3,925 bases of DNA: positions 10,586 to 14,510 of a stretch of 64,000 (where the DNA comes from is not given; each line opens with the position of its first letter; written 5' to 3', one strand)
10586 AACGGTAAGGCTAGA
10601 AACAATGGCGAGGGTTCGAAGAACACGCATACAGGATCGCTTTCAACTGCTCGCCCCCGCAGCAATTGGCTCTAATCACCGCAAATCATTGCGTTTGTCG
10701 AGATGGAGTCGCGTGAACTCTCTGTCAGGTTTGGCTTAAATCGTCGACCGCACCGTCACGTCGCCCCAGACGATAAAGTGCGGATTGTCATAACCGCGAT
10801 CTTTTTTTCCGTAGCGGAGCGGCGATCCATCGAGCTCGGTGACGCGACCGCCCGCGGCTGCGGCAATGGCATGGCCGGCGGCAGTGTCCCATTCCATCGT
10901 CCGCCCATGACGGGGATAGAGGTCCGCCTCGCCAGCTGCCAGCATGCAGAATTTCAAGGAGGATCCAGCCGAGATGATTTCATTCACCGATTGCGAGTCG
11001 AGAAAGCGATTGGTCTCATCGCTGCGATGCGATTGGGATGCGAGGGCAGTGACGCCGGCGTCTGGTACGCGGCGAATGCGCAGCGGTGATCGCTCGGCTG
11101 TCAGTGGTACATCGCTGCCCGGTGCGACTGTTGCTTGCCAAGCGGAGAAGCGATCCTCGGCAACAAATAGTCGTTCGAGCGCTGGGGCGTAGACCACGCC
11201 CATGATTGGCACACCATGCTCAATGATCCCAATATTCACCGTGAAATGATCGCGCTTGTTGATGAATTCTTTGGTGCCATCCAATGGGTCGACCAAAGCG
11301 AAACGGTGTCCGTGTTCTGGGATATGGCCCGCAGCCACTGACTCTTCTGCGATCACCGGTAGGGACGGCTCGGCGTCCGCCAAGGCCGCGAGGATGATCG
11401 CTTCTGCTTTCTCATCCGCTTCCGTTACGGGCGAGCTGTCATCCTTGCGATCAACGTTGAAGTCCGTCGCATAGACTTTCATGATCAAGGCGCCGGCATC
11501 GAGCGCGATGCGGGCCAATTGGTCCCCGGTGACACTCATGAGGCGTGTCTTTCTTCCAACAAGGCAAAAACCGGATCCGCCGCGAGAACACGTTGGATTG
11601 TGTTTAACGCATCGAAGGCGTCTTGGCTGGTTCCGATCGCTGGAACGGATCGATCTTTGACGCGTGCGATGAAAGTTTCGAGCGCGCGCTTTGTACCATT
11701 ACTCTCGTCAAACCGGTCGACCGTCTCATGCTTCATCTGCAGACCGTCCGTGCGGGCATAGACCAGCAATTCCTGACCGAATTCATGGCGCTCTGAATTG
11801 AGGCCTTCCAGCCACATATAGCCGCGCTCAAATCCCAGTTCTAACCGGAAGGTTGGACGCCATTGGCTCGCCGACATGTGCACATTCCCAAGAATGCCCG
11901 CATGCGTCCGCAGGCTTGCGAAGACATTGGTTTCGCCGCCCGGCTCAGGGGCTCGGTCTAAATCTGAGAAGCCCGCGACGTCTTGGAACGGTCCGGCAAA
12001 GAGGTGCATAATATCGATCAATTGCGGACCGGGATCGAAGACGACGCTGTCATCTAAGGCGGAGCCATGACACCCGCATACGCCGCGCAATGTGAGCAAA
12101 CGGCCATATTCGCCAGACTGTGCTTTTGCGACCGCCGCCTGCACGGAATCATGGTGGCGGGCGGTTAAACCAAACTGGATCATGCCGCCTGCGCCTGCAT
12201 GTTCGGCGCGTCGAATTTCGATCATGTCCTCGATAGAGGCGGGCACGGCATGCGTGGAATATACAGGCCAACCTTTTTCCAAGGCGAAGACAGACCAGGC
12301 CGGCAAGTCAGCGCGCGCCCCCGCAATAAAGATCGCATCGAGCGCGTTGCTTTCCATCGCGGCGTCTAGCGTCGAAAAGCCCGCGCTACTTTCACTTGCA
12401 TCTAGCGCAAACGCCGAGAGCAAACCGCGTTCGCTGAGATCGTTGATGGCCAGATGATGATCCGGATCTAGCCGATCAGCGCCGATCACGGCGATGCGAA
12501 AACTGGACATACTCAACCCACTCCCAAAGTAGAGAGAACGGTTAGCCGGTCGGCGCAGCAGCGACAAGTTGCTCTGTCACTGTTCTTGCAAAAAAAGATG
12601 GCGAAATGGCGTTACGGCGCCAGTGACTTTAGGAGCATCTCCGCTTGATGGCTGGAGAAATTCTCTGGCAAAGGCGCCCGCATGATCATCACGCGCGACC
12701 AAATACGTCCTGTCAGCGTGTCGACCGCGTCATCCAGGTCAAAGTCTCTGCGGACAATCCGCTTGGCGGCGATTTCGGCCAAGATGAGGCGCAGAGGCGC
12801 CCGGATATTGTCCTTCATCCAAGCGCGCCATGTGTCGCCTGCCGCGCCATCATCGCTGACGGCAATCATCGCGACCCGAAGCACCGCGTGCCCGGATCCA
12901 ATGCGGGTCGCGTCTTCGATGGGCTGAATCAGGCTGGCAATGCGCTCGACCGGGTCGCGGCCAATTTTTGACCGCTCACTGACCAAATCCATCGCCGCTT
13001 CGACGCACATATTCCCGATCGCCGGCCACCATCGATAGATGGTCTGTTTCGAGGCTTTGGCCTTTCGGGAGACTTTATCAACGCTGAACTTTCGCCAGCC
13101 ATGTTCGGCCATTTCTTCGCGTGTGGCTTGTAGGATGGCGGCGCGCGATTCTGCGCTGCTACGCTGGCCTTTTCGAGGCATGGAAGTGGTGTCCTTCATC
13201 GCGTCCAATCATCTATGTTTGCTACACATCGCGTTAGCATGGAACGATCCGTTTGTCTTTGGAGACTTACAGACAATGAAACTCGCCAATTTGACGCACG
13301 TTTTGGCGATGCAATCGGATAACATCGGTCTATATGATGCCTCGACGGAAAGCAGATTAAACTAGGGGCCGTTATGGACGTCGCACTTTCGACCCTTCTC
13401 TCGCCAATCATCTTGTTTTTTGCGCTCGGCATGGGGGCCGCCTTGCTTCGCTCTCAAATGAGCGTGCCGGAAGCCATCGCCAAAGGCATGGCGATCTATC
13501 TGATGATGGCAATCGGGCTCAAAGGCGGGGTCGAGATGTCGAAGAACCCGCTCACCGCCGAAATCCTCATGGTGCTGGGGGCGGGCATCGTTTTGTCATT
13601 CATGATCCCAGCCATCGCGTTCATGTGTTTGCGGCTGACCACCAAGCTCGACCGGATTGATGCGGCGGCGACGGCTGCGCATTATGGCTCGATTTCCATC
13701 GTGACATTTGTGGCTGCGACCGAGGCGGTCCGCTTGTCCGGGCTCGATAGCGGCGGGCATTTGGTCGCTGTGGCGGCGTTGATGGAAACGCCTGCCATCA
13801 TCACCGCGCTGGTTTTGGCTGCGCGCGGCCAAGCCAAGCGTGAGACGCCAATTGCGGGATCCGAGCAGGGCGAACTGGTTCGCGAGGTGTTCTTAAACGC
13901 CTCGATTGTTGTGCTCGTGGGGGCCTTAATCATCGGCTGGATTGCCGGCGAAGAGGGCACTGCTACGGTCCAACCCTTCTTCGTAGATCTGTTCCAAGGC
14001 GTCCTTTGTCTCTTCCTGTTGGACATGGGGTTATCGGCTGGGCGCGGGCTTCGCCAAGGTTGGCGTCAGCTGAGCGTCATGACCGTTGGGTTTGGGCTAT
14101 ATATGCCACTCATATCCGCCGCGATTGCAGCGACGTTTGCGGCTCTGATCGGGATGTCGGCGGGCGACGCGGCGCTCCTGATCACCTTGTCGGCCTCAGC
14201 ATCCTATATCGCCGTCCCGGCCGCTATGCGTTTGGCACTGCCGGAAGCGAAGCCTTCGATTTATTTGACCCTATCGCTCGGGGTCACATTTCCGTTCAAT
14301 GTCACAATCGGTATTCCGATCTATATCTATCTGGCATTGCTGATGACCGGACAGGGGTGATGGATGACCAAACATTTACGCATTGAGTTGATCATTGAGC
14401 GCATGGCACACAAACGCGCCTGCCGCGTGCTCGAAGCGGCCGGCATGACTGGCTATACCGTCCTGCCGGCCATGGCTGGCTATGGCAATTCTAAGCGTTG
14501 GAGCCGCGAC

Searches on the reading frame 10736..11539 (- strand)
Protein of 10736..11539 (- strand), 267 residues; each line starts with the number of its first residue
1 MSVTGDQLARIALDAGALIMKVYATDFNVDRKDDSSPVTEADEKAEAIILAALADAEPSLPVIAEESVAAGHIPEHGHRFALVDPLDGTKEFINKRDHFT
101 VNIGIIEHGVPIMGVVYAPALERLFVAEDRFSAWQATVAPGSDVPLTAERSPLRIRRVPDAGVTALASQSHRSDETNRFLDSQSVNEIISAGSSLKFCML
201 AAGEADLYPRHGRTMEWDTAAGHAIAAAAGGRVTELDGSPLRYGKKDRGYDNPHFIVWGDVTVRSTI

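Call 47: search_protein_families(library=pfam, proteins=[window:10736-11539:-], max_evalue=0.00001)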
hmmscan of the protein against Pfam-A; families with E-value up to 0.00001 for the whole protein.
window:10736-11539:- (267 aa): 1 family
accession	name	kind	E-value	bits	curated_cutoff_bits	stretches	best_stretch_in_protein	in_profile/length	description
PF00459.30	Inositol_P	-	3.9e-52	177.8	27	1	11-247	12-249/271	Inositol monophosphatase family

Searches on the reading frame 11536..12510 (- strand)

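Call 47: search_protein_families(library=pfam, proteins=[window:11536-12510:-], max_evalue=0.00001)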
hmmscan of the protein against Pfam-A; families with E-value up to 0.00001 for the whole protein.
window:11536-12510:- (324 aa): 1 family
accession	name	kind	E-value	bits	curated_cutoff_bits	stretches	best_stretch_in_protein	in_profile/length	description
PF22725.1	GFO_IDH_MocA_C3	-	5.1e-06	26.9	27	0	125-231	3-122/124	GFO/IDH/MocA C-terminal domain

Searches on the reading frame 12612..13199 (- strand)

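Call 47: search_protein_families(library=pfam, proteins=[window:12612-13199:-], max_evalue=0.00001)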
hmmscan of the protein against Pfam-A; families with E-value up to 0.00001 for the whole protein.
window:12612-13199:- (195 aa): 2 families
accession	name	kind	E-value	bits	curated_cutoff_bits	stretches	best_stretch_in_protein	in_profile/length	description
PF00440.29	TetR_N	-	4.7e-08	33.1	24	1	22-59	1-38/47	Bacterial regulatory proteins, tetR family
PF16859.10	TetR_C_11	-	3.7e-06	27.7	32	1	99-184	23-108/113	Tetracyclin repressor-like, C-terminal domain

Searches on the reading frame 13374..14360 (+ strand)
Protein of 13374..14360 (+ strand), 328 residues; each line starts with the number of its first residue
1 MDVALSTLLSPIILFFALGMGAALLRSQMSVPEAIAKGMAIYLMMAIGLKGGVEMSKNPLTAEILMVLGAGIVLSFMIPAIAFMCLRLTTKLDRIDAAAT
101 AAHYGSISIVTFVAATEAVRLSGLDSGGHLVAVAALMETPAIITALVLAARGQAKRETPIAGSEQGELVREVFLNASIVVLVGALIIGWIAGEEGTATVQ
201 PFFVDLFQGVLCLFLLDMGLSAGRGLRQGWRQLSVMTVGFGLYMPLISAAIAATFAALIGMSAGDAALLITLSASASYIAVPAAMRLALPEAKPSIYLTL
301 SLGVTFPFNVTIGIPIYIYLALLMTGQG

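Call 47: search_protein_families(library=pfam, proteins=[window:13374-14360:+], max_evalue=0.00001)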
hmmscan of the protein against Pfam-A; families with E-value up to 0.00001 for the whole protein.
window:13374-14360:+ (328 aa): 2 families
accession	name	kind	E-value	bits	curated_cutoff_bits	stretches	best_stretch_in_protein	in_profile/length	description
PF05982.17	Sbt_1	-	1.8e-112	376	27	1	11-321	1-307/308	Na+-dependent bicarbonate transporter superfamily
PF06826.17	Asp-Al_Ex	-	1.2e-06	28.9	27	1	172-314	21-159/167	Predicted Permease Membrane Region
